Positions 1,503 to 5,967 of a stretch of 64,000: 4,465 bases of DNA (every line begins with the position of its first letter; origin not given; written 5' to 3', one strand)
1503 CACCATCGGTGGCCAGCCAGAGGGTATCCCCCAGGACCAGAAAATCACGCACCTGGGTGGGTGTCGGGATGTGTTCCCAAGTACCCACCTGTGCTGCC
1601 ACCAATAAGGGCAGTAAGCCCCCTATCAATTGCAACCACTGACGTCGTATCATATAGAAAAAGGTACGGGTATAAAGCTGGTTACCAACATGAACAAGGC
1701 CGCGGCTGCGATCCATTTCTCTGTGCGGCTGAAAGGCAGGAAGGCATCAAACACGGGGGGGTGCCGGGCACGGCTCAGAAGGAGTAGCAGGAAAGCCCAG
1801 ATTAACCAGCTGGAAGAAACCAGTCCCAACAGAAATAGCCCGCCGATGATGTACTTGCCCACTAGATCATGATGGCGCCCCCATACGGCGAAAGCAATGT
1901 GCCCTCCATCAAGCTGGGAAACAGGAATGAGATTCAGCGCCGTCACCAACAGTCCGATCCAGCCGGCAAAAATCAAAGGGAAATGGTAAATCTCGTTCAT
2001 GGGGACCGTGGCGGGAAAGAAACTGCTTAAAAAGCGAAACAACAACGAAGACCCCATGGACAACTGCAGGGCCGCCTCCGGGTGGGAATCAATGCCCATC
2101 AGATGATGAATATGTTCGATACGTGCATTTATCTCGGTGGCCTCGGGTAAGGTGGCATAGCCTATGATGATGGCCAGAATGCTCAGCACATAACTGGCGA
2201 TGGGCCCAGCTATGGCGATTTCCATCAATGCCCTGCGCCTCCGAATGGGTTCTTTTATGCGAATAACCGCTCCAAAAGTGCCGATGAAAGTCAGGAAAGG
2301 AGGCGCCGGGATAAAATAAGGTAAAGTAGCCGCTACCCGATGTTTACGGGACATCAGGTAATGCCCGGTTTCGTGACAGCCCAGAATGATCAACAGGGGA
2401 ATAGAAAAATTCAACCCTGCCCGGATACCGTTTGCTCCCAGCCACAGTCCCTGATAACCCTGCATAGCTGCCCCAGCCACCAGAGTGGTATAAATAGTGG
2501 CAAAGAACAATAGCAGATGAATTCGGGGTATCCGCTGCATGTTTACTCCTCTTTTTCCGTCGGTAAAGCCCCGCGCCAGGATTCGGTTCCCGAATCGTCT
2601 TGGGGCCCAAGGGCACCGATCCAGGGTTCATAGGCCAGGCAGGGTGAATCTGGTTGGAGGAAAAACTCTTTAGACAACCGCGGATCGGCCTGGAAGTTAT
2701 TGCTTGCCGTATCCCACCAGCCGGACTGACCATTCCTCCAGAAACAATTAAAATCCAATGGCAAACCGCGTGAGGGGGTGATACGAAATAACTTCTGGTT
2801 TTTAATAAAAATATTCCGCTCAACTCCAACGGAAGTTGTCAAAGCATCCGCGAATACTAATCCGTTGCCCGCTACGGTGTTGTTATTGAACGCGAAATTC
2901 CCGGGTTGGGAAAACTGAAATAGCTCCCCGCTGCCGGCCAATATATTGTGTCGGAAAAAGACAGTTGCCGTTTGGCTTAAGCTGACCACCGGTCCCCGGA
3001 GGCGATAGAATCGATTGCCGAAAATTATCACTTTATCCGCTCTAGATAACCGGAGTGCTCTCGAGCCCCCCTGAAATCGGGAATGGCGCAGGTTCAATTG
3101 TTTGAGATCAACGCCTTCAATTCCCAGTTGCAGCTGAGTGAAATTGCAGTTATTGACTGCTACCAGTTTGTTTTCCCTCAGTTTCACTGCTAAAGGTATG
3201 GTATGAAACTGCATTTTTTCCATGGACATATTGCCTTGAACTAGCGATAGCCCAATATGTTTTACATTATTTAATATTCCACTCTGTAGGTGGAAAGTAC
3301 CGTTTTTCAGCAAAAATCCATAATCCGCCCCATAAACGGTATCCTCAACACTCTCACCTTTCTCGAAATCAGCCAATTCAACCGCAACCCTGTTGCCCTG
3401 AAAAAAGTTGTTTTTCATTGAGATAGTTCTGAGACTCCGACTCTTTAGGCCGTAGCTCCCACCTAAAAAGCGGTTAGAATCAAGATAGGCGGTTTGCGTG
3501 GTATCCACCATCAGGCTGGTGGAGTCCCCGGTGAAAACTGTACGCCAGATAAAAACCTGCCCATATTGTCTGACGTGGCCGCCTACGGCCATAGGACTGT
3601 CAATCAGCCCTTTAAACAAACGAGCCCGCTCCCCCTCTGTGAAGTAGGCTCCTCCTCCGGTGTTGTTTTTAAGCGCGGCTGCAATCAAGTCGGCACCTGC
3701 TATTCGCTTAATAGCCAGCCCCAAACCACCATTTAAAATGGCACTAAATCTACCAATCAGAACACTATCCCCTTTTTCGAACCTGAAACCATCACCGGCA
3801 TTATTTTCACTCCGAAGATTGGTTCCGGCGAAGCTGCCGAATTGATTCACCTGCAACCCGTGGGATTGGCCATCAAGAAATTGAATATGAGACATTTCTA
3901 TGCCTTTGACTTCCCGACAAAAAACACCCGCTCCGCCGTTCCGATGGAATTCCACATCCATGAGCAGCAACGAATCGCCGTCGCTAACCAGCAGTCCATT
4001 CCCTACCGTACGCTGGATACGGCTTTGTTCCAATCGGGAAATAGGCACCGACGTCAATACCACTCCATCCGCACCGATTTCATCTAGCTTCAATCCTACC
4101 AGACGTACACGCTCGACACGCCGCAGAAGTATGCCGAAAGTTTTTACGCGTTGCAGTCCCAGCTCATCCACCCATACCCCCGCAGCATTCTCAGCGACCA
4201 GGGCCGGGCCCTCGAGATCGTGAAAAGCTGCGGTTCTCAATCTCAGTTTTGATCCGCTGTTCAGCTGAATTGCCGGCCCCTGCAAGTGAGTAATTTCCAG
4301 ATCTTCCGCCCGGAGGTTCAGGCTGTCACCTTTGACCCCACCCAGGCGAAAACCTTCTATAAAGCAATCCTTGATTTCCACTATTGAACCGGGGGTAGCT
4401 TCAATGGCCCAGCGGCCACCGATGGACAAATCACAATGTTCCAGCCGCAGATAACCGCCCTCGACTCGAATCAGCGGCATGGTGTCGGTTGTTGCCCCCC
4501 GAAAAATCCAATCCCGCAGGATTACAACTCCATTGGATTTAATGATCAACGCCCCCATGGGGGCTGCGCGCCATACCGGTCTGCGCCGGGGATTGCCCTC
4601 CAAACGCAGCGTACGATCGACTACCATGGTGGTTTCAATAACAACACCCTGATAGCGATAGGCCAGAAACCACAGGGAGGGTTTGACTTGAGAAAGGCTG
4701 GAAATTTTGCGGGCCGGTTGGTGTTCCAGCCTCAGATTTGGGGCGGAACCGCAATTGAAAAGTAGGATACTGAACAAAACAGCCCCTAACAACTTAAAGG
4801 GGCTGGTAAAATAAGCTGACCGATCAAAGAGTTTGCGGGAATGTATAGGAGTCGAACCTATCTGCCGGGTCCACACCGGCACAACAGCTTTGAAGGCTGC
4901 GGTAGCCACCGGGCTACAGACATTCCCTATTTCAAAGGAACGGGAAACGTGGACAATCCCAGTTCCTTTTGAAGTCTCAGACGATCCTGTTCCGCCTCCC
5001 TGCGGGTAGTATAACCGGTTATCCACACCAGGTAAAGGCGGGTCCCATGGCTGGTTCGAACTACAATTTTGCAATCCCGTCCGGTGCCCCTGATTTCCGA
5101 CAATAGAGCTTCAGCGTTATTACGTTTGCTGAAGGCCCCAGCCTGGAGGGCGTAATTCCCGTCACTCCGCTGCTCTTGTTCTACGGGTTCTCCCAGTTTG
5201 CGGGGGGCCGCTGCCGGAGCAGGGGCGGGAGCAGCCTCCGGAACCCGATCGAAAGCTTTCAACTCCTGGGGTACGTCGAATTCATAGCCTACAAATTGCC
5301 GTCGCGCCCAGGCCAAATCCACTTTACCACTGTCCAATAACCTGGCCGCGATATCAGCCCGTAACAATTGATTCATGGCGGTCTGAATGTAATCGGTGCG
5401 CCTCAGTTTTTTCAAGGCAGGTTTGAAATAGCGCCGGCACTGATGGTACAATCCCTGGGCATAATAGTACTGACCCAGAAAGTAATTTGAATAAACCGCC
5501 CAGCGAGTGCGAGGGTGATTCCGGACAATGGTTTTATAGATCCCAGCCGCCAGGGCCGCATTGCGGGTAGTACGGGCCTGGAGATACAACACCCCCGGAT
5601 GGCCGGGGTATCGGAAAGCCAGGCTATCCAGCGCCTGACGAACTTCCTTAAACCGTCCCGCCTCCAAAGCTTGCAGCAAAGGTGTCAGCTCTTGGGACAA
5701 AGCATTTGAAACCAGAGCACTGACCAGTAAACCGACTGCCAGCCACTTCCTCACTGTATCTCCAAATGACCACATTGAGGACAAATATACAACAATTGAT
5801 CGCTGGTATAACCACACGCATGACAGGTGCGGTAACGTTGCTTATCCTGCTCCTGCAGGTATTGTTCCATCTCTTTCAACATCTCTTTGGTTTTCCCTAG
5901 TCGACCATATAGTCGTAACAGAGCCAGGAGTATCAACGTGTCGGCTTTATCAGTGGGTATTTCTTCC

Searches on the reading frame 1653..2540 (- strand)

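Call 12: search_protein_families(library=ncbifam, proteins=[window:1653-2540:-], max_evalue=0.00001)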
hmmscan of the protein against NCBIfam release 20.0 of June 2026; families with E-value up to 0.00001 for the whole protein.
window:1653-2540:- (296 aa): 0 families

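Call 81: search_protein_families(library=pfam, proteins=[window:1653-2540:-], max_evalue=0.01)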
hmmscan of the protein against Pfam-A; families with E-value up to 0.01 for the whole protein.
window:1653-2540:- (296 aa): 1 family
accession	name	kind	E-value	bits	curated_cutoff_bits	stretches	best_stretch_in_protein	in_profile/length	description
PF02163.28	Peptidase_M50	-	1.6e-21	77.1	27.2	1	45-222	2-196/221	Peptidase family M50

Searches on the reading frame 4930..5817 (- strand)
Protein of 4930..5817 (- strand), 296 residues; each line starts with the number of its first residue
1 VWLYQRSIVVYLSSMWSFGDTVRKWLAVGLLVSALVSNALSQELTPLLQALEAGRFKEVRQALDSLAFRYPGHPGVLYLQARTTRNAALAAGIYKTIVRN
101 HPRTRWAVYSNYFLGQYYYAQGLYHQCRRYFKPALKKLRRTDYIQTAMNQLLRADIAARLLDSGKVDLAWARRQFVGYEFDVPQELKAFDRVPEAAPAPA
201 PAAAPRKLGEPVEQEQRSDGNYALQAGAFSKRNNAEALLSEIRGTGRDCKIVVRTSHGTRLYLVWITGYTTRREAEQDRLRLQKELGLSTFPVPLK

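Call 12: search_protein_families(library=ncbifam, proteins=[window:4930-5817:-], max_evalue=0.00001)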
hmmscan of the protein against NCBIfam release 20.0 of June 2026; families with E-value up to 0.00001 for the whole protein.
window:4930-5817:- (296 aa): 1 family
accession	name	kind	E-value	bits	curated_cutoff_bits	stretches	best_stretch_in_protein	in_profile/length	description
TIGR02223.1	ftsN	equivalog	3.8e-08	33.2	107.65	1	190-285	201-290/299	cell division protein FtsN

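Call 81: search_protein_families(library=pfam, proteins=[window:4930-5817:-], max_evalue=0.01)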
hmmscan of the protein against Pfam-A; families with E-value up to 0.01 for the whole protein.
window:4930-5817:- (296 aa): 2 families
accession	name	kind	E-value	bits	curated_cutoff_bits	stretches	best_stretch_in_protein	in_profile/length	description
PF05036.18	SPOR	-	8.4e-14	52.1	21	1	219-291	2-73/76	SPOR domain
PF13428.12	TPR_14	-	3.5e-05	24.5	23.5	0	51-82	12-43/44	Tetratricopeptide repeat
